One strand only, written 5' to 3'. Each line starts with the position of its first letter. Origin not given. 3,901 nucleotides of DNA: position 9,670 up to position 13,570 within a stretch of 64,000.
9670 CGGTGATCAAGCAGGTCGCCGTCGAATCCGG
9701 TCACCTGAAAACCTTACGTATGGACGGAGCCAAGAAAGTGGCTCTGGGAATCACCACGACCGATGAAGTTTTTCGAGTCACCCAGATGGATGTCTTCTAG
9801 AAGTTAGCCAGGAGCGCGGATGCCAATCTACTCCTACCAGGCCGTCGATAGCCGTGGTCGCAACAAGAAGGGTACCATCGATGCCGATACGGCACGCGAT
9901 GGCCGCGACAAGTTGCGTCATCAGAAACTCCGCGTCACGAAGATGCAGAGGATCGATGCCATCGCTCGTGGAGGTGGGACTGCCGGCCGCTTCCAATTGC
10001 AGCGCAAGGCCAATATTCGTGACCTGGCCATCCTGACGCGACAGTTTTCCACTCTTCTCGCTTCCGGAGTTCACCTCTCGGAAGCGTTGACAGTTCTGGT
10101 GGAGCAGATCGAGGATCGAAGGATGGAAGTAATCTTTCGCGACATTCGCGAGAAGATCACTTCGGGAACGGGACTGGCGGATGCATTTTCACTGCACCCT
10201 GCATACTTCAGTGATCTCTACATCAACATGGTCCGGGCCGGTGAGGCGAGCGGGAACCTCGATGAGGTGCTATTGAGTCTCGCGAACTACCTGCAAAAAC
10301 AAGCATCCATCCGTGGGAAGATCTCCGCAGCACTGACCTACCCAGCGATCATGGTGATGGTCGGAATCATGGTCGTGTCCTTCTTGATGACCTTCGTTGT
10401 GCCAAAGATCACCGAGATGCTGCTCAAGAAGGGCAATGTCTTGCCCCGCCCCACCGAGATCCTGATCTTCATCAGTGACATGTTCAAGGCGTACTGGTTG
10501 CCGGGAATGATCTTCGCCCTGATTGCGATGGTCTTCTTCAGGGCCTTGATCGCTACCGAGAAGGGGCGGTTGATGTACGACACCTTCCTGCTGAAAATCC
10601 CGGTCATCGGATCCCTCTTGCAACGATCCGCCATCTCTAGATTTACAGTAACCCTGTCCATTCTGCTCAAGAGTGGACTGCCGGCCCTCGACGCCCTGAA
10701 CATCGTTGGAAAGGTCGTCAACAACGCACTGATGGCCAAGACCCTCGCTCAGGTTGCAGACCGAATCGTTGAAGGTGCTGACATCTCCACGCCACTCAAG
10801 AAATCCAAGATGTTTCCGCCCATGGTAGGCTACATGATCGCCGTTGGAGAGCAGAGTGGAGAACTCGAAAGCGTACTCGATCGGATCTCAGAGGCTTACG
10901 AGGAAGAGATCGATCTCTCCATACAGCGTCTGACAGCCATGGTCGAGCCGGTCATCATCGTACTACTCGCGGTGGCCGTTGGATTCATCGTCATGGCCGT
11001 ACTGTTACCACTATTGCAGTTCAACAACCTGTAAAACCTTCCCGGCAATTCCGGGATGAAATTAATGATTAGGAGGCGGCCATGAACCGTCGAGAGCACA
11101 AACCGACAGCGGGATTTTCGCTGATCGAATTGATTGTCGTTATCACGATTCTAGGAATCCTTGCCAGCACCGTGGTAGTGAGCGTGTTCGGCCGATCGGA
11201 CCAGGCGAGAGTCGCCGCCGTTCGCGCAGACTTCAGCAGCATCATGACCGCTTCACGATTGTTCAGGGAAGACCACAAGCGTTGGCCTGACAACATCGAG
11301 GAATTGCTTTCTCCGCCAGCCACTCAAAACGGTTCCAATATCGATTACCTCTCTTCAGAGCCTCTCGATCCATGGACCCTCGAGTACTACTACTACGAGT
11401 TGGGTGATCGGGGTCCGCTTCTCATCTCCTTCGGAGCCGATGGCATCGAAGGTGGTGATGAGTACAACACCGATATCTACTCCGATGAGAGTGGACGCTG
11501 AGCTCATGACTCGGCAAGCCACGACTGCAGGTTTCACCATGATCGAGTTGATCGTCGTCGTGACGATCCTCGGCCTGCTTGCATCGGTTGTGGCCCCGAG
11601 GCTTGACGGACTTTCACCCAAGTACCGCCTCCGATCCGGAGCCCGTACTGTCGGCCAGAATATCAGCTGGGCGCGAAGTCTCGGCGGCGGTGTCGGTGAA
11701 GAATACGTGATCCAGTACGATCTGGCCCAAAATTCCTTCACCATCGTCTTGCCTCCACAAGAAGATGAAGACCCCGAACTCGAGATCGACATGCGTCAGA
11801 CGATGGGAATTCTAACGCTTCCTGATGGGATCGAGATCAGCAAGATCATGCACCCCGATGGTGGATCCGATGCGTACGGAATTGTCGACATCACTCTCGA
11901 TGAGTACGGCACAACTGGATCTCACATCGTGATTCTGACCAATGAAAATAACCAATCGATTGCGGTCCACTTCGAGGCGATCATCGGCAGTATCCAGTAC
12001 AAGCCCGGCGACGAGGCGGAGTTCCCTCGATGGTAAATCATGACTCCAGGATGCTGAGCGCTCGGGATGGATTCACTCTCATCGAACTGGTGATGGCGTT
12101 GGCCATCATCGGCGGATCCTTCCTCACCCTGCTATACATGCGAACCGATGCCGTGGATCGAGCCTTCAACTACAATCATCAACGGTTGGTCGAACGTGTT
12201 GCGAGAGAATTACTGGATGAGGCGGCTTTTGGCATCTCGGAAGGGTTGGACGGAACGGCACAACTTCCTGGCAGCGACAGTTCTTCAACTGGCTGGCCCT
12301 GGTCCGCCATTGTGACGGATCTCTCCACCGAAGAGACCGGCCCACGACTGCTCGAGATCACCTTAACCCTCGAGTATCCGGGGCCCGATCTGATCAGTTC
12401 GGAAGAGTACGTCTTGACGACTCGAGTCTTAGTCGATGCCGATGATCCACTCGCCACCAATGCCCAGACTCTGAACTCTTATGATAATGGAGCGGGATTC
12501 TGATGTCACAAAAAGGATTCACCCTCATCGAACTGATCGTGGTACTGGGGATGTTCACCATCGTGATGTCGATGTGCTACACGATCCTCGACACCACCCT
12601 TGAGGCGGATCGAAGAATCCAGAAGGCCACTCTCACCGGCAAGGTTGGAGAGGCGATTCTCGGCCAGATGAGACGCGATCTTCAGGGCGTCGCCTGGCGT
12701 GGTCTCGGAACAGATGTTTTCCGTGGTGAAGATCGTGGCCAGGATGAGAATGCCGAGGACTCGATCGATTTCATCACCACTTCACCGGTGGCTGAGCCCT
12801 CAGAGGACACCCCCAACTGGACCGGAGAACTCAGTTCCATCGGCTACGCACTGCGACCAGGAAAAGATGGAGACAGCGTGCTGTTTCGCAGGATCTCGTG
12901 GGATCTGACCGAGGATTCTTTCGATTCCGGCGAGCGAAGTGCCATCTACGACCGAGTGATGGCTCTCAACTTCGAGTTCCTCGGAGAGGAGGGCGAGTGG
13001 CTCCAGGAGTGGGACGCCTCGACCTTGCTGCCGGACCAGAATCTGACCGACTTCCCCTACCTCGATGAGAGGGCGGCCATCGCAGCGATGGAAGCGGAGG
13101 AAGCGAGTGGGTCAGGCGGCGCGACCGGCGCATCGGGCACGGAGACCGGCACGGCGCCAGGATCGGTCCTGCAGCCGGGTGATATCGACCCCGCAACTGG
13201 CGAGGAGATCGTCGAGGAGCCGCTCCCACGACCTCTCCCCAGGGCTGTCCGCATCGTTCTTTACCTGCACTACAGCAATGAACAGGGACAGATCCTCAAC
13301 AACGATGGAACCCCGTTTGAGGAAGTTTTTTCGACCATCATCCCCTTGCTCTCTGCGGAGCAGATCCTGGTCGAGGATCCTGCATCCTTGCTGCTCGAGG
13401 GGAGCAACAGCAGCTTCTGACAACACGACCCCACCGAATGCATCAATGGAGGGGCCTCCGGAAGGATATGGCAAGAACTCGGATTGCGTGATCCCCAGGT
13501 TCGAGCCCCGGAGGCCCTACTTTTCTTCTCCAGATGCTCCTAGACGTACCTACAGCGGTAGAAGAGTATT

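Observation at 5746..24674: Complete type II secretion system split into two convergent blocks around a Kelch/HEAT lipoprotein island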

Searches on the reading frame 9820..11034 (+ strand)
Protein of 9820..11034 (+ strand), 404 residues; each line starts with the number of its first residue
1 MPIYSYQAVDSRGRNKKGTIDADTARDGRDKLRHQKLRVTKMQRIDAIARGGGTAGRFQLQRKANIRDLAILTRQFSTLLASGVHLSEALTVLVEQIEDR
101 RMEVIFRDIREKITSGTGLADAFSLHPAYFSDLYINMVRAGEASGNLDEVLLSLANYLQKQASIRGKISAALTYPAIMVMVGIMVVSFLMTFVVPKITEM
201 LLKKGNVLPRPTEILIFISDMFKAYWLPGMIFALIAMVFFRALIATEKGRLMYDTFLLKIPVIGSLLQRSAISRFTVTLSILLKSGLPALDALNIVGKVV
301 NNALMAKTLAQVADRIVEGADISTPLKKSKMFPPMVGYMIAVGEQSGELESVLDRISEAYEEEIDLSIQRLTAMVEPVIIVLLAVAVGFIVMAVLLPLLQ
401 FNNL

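Call 3: search_protein_families(library=pfam, proteins=[window:9820-11034:+], max_evalue=0.01)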
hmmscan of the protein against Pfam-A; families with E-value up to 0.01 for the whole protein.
window:9820-11034:+ (404 aa): 2 families
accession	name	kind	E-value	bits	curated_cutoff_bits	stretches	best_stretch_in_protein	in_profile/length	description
PF00482.28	T2SSF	-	1.7e-64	215.9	25.2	2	73-195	2-125/125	Type II secretion system (T2SS), protein F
PF16552.11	OAM_alpha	-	0.0074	16.6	29.7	0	277-322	48-93/115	D-ornithine 4,5-aminomutase alpha-subunit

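Call 7: search_protein_families(library=ncbifam, proteins=[window:9820-11034:+], max_evalue=0.01)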
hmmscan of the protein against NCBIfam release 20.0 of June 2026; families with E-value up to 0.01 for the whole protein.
window:9820-11034:+ (404 aa): 6 families
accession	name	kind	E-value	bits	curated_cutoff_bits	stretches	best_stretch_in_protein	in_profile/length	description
TIGR02120.1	GspF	equivalog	2e-127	425.8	424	1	4-404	1-400/401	type II secretion system inner membrane protein GspF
NF052607.1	T4PiliAsmPilCThrm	equivalog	4e-100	335.7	700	1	1-401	1-400/406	type IV pilus assembly protein PilC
NF052606.1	T4PiliAsmPilCMyx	equivalog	1.4e-89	300.8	700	1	2-400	20-413/419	type IV pilus assembly protein PilC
NF047826.1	T3SSXpsF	equivalog_domain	3.8e-78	263.1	650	1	1-402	1-401/405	type II secretion system protein XpsF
NF007861.0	PRK10573.1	equivalog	2.7e-73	247.4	401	1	3-402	6-395/401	protein transport protein HofC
NF041012.2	T4P_ComGB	equivalog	3e-45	155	240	1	72-400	6-329/332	competence type IV pilus assembly protein ComGB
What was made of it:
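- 9820..11034 (+): GspF platform protein. TIGR02120 at 425.8 bits, above the 424 cut-off (call 7).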

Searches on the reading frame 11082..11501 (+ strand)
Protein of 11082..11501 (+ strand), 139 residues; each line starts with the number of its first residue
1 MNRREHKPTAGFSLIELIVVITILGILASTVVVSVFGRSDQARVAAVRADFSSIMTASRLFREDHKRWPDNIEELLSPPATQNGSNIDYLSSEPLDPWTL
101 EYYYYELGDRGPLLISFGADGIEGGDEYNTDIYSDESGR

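Call 3: search_protein_families(library=pfam, proteins=[window:11082-11501:+], max_evalue=0.01)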
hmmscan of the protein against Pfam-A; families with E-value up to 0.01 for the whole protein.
window:11082-11501:+ (139 aa): 2 families
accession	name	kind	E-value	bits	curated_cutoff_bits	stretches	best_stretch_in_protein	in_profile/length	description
PF08334.16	T2SSG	-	3.4e-15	56.5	21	1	35-134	2-107/108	Type II secretion system (T2SS), protein G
PF07963.17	N_methyl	-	1e-07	31.6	21.2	1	10-31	5-26/27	Prokaryotic N-terminal methylation motif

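Call 7: search_protein_families(library=ncbifam, proteins=[window:11082-11501:+], max_evalue=0.01)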
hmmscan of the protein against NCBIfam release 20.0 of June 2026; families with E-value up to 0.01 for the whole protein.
window:11082-11501:+ (139 aa): 7 families
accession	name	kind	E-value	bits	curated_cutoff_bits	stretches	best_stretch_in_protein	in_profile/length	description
TIGR01710.1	typeII_sec_gspG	equivalog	2.5e-24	85.9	88.85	1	11-133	2-131/134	type II secretion system major pseudopilin GspG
TIGR01708.2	typeII_sec_gspH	equivalog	2.8e-07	30.7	80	1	10-52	2-44/169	type II secretion system minor pseudopilin GspH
TIGR02532.1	IV_pilin_GFxxxE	domain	1.7e-06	27.6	16.3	1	10-31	2-23/24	prepilin-type N-terminal cleavage/methylation domain-containing protein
NF041775.1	typeIV_PilA_Myxo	equivalog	1.3e-05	25.3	400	1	10-80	11-81/214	type IV pilin protein PilA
NF007862.0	PRK10574.1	equivalog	0.0041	17.2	138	1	10-34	5-29/145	prepilin peptidase-dependent pilin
NF007800.0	PRK10506.1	equivalog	0.0049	16.7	158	1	5-32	4-31/163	prepilin peptidase-dependent protein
NF040999.1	pilin_ComGC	equivalog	0.0089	16.2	75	0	10-77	2-68/84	competence type IV pilus major pilin ComGC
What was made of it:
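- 11082..11501 (+): Major pseudopilin, GspG-type. TIGR01710 at 85.9 bits against an 88.85 cut-off (calls 3, 7).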

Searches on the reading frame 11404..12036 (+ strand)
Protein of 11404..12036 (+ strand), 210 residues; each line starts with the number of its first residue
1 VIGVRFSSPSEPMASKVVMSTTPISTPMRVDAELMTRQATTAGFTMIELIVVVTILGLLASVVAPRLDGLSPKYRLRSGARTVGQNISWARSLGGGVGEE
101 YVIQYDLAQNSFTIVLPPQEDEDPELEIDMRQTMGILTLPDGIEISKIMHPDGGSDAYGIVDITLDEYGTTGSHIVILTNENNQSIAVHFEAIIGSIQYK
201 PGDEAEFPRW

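Call 3: search_protein_families(library=pfam, proteins=[window:11404-12036:+], max_evalue=0.01)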
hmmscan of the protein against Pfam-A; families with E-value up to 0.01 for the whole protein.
window:11404-12036:+ (210 aa): 1 family
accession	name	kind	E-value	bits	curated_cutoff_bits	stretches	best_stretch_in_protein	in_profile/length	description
PF07963.17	N_methyl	-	8e-05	22.5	21.2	1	42-63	5-26/27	Prokaryotic N-terminal methylation motif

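Call 7: search_protein_families(library=ncbifam, proteins=[window:11404-12036:+], max_evalue=0.01)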
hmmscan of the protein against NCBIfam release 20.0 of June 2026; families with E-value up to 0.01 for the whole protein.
window:11404-12036:+ (210 aa): 6 families
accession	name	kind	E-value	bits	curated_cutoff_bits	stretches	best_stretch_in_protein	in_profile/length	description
TIGR01710.1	typeII_sec_gspG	equivalog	5.2e-07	29.8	88.85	1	43-69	2-28/134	type II secretion system major pseudopilin GspG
TIGR01708.2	typeII_sec_gspH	equivalog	4.4e-06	26.8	80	1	42-104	2-64/169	type II secretion system minor pseudopilin GspH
TIGR02532.1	IV_pilin_GFxxxE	domain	6.1e-06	25.9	16.3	1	42-63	2-23/24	prepilin-type N-terminal cleavage/methylation domain-containing protein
TIGR02596.1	TIGR02596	subfamily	0.00028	21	70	1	44-92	1-49/196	Verru_Chthon cassette protein D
NF041775.1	typeIV_PilA_Myxo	equivalog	0.00094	19.2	400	1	41-67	10-36/214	type IV pilin protein PilA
NF007862.0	PRK10574.1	equivalog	0.0086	16.2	138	0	41-66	4-29/145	prepilin peptidase-dependent pilin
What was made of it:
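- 11506..12036 (+): Minor pseudopilin, GspH-like. N_methyl; weak TIGR01708 hit at 4.4e-6 (calls 3, 7).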

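Call 59: search_protein_families(library=pfam, proteins=[window:11527-12036:+], max_evalue=10)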
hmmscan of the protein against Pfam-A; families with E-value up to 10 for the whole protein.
window:11527-12036:+ (169 aa): 1 family
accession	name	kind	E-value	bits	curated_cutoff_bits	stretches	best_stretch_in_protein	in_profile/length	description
PF07963.17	N_methyl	-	0.00016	21.5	21.2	1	1-22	5-26/27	Prokaryotic N-terminal methylation motif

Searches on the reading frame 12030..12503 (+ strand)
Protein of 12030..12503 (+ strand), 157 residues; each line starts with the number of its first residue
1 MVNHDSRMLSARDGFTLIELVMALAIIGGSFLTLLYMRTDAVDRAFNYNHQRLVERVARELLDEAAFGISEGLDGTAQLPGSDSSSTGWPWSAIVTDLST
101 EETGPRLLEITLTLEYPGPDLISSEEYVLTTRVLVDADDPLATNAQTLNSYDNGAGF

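Call 3: search_protein_families(library=pfam, proteins=[window:12030-12503:+], max_evalue=0.01)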
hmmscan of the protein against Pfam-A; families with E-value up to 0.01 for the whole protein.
window:12030-12503:+ (157 aa): 1 family
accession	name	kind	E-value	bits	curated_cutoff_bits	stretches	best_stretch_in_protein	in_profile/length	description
PF07963.17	N_methyl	-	5.9e-05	22.9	21.2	1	12-28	4-20/27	Prokaryotic N-terminal methylation motif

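Call 7: search_protein_families(library=ncbifam, proteins=[window:12030-12503:+], max_evalue=0.01)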
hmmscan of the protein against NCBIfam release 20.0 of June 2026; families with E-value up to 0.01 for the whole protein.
window:12030-12503:+ (157 aa): 3 families
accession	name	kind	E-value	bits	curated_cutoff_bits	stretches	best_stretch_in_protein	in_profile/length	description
TIGR02532.1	IV_pilin_GFxxxE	domain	1.4e-05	24.8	16.3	1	13-28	2-17/24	prepilin-type N-terminal cleavage/methylation domain-containing protein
TIGR01707.1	gspI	equivalog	0.00087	19.8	44.35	1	14-70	1-57/101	type II secretion system minor pseudopilin GspI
NF041013.1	T4P_ComGE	equivalog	0.0074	16.4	49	0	14-59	5-50/83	competence type IV pilus minor pilin ComGE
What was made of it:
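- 12030..12503 (+): Minor pseudopilin, GspI-like. N_methyl; weak TIGR01707 hit at 8.7e-4 (calls 3, 7).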

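Call 59: search_protein_families(library=pfam, proteins=[window:12030-12503:+], max_evalue=10)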
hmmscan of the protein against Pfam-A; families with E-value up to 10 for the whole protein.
window:12030-12503:+ (157 aa): 2 families
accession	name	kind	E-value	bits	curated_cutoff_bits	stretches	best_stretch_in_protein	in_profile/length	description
PF07963.17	N_methyl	-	5.9e-05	22.9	21.2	1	12-28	4-20/27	Prokaryotic N-terminal methylation motif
PF21306.2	TetR_C_40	-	0.11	13.4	27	1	11-62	54-101/117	Tetracyclin repressor-like, C-terminal domain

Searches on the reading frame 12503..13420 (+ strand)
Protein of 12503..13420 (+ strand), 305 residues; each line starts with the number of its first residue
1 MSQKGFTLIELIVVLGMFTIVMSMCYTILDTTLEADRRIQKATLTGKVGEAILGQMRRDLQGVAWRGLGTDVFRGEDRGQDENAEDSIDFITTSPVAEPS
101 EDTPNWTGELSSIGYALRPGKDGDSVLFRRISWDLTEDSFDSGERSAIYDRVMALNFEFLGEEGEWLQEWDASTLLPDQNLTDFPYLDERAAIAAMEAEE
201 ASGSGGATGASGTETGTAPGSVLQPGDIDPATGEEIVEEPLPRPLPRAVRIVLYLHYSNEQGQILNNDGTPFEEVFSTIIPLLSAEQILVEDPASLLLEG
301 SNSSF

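Call 3: search_protein_families(library=pfam, proteins=[window:12503-13420:+], max_evalue=0.01)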
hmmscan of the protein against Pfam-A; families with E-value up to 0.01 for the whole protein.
window:12503-13420:+ (305 aa): 2 families
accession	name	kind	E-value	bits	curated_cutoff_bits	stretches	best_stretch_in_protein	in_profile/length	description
PF07963.17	N_methyl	-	3.3e-07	30.1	21.2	1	2-25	3-26/27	Prokaryotic N-terminal methylation motif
PF11612.13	T2SSJ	-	0.0011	19.7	28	0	78-177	28-121/140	Type II secretion system (T2SS), protein J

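Call 7: search_protein_families(library=ncbifam, proteins=[window:12503-13420:+], max_evalue=0.01)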
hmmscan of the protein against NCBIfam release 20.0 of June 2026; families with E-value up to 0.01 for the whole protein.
window:12503-13420:+ (305 aa): 8 families
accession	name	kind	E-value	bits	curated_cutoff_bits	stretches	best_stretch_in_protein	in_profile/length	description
TIGR01711.1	gspJ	equivalog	8.2e-10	38.8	64.85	1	4-178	1-171/192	type II secretion system minor pseudopilin GspJ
TIGR02532.1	IV_pilin_GFxxxE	domain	2.4e-05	24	16.3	1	3-23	1-21/24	prepilin-type N-terminal cleavage/methylation domain-containing protein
TIGR01708.2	typeII_sec_gspH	equivalog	0.00017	21.6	80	1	3-78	1-78/169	type II secretion system minor pseudopilin GspH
TIGR02596.1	TIGR02596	subfamily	0.00083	19.5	70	1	6-58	1-54/196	Verru_Chthon cassette protein D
NF041013.1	T4P_ComGE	equivalog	0.0018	18.3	49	1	3-33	3-33/83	competence type IV pilus minor pilin ComGE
NF041002.1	pilin_ComGF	equivalog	0.0035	17.6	80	1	3-40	1-38/139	competence type IV pilus minor pilin ComGF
NF007862.0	PRK10574.1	equivalog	0.0055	16.8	138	1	2-26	3-27/145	prepilin peptidase-dependent pilin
TIGR01707.1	gspI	equivalog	0.0061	17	44.35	0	5-57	1-53/101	type II secretion system minor pseudopilin GspI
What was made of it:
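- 12503..13420 (+): Minor pseudopilin, GspJ-like. N_methyl; TIGR01711 at 8.2e-10; Pfam T2SSJ at 1.1e-3 (calls 3, 7).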

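Call 43: find_related_loci(query=A6, collection=genome_contigs, flank=10000)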
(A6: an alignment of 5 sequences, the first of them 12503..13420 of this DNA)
Query A6 (305 aa) in genome_contigs; peptide patterns used: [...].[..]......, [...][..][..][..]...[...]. (x = any residue, [..] = any of these).
159 stretches matched a pattern; 24 encode a relative of the query (tblastn E <= 1e-3); 23 distinct loci.
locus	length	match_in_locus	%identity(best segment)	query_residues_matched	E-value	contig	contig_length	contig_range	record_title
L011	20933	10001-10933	86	1-305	1e-167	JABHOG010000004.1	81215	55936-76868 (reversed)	MAG: Planctomycetota bacterium isolate SI037S4_bin26 k141_28599, whole genome shotgun sequence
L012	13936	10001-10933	86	1-305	3e-167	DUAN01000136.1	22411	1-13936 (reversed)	MAG TPA_asm: Planctomycetota bacterium isolate UWMA-0276 NODE_3143_length_22411_cov_0.683937, whole genome shotgun seque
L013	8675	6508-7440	86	1-305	1e-166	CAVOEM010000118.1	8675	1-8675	MAG: Planctomycetes bacterium UBA1146 isolate CBN3_331.54 genome assembly, contig: Ga0302139_10002685, whole genome shot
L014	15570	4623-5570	70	1-305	7e-137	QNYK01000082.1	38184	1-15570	MAG: Bacillota bacterium isolate MAG 7 Ga0232646_1000182, whole genome shotgun sequence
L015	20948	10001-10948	70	1-305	1e-132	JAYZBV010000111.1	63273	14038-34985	MAG: Planctomycetota bacterium isolate XB_MAG1214 DB_MAG1214_0111, whole genome shotgun sequence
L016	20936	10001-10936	70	1-305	3e-131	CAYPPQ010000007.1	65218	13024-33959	MAG TPA_asm: uncultured Planctomycetia bacterium isolate binchicken_co147_300 genome assembly, contig: NODE_1434_length_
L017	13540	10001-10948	70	1-305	2e-129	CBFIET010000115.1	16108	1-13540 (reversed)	MAG: Planctomycetota bacterium isolate Co_bin_687_orig genome assembly, contig: Co_bin_687_orig_Co_c_000002532465, whole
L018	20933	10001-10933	86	1-305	1e-165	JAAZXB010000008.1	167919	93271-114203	MAG: Planctomycetota bacterium isolate bin110s NODE_8_length_167919_cov_18.294161, whole genome shotgun sequence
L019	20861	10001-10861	61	1-305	1e-112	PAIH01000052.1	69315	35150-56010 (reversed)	MAG: Planctomycetota bacterium isolate NAT2 99973, whole genome shotgun sequence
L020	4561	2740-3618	60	1-305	1e-111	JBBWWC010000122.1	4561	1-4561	MAG: Planctomycetota bacterium isolate OC6_150m_MAG_282 OC6_150m_contig_4703844, whole genome shotgun sequence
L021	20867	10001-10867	61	1-305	3e-108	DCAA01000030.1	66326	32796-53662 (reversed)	MAG TPA_asm: Planctomycetes bacterium UBA1146 UBA1146_contig_8953, whole genome shotgun sequence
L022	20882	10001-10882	58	1-301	1e-107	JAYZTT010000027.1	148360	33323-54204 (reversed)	MAG: Planctomycetota bacterium isolate XB_MAG50 DB_MAG50_0027, whole genome shotgun sequence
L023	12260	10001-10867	61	1-305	2e-107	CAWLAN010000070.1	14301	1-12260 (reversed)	MAG: Planctomycetes bacterium UBA1146 isolate CB6_Bottom.63 genome assembly, contig: Ga0310122_10001638, whole genome sh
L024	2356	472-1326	60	1-300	4e-110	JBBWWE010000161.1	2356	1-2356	MAG: Planctomycetota bacterium isolate OC6_2000m_MAG_215 OC6_2000m_contig_372497, whole genome shotgun sequence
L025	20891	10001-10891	59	2-305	4e-100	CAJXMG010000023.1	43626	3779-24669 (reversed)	TPA_asm: uncultured bacterium isolate SRR4030075_bin.46_MetaBAT_v2.12.1_MAG genome assembly, contig: NODE_162_length_436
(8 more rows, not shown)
